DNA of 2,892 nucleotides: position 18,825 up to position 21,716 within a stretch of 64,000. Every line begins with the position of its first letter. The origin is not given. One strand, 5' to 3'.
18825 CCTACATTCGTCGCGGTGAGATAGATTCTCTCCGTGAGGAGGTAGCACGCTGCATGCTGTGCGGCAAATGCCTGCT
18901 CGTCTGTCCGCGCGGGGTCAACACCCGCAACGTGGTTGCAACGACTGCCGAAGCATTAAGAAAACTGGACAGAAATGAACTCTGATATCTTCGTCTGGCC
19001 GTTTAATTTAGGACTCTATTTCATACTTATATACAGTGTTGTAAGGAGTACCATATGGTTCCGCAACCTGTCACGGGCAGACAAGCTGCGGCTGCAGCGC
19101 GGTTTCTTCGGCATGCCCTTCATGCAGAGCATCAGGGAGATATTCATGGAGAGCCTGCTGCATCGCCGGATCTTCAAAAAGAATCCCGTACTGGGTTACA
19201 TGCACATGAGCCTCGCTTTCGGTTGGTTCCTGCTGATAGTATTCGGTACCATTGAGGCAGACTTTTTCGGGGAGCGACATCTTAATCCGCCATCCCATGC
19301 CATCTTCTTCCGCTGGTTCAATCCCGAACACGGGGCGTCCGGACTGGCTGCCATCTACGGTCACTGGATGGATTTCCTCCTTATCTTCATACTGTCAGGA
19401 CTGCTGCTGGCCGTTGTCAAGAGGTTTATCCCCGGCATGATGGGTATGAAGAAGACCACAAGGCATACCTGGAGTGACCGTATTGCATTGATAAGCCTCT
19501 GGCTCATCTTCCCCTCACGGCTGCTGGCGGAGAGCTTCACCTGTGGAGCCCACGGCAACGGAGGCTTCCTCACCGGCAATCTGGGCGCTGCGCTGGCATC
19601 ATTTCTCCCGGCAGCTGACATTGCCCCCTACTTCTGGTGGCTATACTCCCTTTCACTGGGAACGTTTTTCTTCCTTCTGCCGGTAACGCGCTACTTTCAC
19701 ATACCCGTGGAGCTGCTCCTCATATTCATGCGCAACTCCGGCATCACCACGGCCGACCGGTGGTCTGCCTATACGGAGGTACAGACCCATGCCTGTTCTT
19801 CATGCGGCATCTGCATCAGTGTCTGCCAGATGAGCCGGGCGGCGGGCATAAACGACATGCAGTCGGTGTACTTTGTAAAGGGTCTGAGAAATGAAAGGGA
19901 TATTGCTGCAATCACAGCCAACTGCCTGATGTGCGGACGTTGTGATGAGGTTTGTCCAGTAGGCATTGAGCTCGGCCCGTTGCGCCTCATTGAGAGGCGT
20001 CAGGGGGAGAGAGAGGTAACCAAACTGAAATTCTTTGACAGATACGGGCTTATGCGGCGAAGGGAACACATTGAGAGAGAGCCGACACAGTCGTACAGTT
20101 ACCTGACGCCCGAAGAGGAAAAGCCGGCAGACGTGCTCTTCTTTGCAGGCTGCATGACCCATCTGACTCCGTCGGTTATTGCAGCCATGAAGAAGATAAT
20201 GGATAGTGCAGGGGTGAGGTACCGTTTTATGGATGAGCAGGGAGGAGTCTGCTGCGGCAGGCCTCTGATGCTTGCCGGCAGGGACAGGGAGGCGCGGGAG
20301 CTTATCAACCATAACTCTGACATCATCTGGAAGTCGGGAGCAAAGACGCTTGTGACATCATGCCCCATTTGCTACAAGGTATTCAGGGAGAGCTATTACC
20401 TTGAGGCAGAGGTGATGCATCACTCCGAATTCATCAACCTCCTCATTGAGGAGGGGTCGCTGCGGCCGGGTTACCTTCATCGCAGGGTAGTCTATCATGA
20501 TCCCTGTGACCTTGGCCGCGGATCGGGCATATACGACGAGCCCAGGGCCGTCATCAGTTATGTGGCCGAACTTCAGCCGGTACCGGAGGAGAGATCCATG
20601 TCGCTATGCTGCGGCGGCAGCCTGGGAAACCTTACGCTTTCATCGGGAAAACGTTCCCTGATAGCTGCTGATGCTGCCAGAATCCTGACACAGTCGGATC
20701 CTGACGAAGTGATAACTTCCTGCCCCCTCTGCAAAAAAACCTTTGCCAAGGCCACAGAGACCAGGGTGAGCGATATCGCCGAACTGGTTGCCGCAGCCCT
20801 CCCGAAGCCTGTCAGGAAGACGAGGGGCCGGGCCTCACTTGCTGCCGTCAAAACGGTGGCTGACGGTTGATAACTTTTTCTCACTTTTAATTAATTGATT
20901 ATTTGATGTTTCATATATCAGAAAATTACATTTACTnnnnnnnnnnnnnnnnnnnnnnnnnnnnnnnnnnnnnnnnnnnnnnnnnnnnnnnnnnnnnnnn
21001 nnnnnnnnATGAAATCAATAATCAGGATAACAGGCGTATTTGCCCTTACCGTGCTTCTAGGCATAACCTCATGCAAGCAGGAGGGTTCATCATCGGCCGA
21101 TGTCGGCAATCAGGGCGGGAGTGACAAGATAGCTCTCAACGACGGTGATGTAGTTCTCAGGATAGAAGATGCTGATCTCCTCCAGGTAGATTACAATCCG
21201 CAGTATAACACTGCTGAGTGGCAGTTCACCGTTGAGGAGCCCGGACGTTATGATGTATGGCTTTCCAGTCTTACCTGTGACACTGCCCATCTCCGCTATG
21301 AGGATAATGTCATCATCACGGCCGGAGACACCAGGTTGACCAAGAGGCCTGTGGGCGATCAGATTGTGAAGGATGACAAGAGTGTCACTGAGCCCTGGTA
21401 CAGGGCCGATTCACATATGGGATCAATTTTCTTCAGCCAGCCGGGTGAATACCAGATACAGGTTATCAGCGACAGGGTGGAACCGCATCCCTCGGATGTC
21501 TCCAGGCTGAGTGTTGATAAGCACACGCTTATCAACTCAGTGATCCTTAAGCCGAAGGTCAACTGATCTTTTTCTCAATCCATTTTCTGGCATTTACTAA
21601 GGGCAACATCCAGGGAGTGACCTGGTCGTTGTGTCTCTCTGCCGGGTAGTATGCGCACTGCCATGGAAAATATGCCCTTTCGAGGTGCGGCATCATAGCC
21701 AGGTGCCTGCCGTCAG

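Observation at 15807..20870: Orphan, translationally coupled Hdr-like five-gene redox cassette in a saccharolytic Bacteroidota setting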

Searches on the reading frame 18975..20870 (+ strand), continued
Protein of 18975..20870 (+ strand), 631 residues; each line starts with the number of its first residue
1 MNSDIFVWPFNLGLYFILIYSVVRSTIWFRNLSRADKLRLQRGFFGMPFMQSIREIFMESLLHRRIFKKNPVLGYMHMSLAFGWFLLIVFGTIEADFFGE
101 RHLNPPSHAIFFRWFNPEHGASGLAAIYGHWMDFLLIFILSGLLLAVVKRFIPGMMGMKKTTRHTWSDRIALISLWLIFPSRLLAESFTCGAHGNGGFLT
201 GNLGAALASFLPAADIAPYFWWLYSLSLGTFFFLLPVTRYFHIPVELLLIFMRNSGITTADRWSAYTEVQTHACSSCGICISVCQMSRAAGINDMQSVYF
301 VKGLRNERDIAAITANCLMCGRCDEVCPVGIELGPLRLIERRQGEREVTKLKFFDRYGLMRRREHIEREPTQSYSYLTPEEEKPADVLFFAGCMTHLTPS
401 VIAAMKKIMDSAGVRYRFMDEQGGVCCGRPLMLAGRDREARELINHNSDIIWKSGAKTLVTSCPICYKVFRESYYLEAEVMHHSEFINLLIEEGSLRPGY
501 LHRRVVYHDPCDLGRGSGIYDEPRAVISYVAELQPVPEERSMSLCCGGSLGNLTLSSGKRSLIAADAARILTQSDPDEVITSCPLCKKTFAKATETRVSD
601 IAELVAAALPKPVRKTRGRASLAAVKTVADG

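Call 84: predict_structure(alignment_id=A3)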
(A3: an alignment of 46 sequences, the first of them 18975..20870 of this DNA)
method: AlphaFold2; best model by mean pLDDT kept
length: 631 residues; sequences in the alignment: 46
mean_pLDDT: 84.7   pTM: 0.80
mean pLDDT of the five models: 84.7, 83.8, 82.0, 81.9, 78.6
residues with pLDDT >= 90: 249; 70-90: 316; 50-70: 47; < 50: 19
segments of 3 or more residues with pLDDT < 50: 614-631
pLDDT, mean of each block of 10 residues (from residue 1): 79 93 92 91 88 77 74 86 84 82 73 85 84 91 87 72 80 91 93 88 92 92 96 91 88 90 88 86 85 82 86 85 86 89 73 80 65 75 84 81 93 89 80 86 89 91 89 89 95 93 92 67 94 91 83 79 93 95 91 94 94 49 38 43
secondary structure, 60 per line:
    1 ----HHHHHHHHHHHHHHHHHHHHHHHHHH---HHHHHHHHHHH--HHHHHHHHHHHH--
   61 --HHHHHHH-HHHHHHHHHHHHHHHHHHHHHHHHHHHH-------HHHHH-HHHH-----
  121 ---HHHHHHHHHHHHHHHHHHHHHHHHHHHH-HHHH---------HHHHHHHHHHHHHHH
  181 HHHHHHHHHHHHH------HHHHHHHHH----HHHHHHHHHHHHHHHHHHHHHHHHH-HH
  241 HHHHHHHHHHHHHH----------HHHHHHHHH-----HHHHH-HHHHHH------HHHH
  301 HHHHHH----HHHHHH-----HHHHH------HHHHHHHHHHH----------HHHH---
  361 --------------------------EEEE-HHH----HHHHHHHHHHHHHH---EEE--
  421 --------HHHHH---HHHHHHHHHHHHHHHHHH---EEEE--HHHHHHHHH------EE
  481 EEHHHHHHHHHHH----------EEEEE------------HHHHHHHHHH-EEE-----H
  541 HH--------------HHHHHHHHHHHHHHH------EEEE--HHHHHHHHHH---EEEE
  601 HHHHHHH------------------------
elements in order: H5-30 H34-44 H47-58 H63-69 H71-98 H106-110 H112-115 H124-151 H153-156 H166-193 H200-208 H213-237 H239-254 H265-273 H279-283 H285-290 H297-306 H311-316 H322-326 H333-343 H354-357 E387-390 H399-412 E416-418 H429-433 H437-454 E458-461 H464-472 E479-482 H483-493 E504-508 H521-530 E532-534 H557-571 E578-581 H584-593 E597-600 H601-607

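Call 87: fold_search(model_id=the predicted structure, library=pdb)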
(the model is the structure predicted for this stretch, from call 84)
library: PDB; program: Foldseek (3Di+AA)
matches with E <= 10: 415; with E <= 0.001: 9
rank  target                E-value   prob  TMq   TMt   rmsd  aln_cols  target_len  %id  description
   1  9ojn                  3.8e-19  1.00  0.64  0.56   9.0       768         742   16  Structure of Mycobacterium smegmatis EtfD (released 2025-05-21)
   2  9a6l_A                2.1e-07  1.00  0.30  0.74   3.6       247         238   18  Integrative model of LUTA-LUTB by crosslinking MS and deep learning (released 2024-09-18)
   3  5odc_B                1.1e-05  1.00  0.29  0.58   4.6       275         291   19  Heterodisulfide reductase / [NiFe]-hydrogenase complex from Methanothermococcus thermolithotrophicus at 2.3 A resoluti (released 2017-08-30)
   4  8rvy_B                1.5e-05  1.00  0.29  0.60   5.1       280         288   18  CryoEM structure of the Elp-Hdr complex of Methanothermobacter marburgensis state 1 (composite structure) (released 2025-05-14)
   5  8rwn_B                3.5e-05  1.00  0.29  0.61   5.1       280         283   18  CryoEM structure of the Hdr(ABC)2 subunits of the Elp-Hdr complex of Methanothermobacter marburgensis (released 2025-05-14)
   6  8rvu_B                3.5e-05  1.00  0.28  0.56   5.7       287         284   19  CryoEM structure of the Elp-Hdr complex of Methanothermobacter marburgensis state 2 (composite structure) (released 2025-05-14)
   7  8rvy_b                6.9e-05  1.00  0.29  0.59   5.0       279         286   18  CryoEM structure of the Elp-Hdr complex of Methanothermobacter marburgensis state 1 (composite structure) (released 2025-05-14)
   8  7bkb_B                2.0e-04  1.00  0.29  0.57   4.5       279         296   15  Formate dehydrogenase - heterodisulfide reductase - formylmethanofuran dehydrogenase complex from Methanospirillum hun (released 2021-09-29)
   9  5ijw_B                7.6e-04  1.00  0.18  0.33   9.0       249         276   14  Glutamate Racemase (MurI) from Mycobacterium smegmatis with bound D-glutamate, 1.8 Angstrom resolution, X-ray diffract (released 2016-05-25)
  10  3ojc_A                1.2e-03  1.00  0.20  0.42   8.4       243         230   12  Crystal structure of a putative Asp/Glu Racemase from Yersinia pestis (released 2010-09-15)
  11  3s7z_B                2.1e-03  1.00  0.21  0.44   7.6       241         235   14  Crystal Structure of Putative Aspartate Racemase from Salmonella Typhimurium Complexed with Succinate (released 2011-10-05)
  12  5evc_A                2.5e-03  1.00  0.21  0.44   7.7       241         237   14  Crystal structure of putative aspartate racemase from Salmonella Typhimurium complexed with sulfate and potassium (released 2015-12-02)
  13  3s81_B                2.7e-03  1.00  0.22  0.44   7.4       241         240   13  Crystal Structure of Putative Aspartate Racemase from Salmonella Typhimurium (released 2011-06-15)
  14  2dx7_A                2.9e-03  1.00  0.21  0.45   7.6       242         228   14  Crystal structure of Pyrococcus horikoshii OT3 aspartate racemase complex with citric acid (released 2007-08-28)
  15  3s81_C                4.1e-03  1.00  0.21  0.43   7.6       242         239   13  Crystal Structure of Putative Aspartate Racemase from Salmonella Typhimurium (released 2011-06-15)
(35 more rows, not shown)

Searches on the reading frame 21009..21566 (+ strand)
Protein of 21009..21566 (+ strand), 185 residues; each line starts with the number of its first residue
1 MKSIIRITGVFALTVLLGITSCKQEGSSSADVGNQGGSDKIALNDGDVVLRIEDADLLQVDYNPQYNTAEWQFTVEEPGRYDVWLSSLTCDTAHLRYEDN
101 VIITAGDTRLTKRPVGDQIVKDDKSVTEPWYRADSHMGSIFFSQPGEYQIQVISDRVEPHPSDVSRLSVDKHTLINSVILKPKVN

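Call 30: search_protein_families(library=pfam, proteins=[window:21009-21566:+], max_evalue=0.001)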
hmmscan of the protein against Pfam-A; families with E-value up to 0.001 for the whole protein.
window:21009-21566:+ (185 aa): 0 families

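Call 58: search_protein_families(library=ncbifam, proteins=[window:21009-21566:+], max_evalue=0.001)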
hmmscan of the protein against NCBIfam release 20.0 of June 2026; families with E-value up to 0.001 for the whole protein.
window:21009-21566:+ (185 aa): 0 families
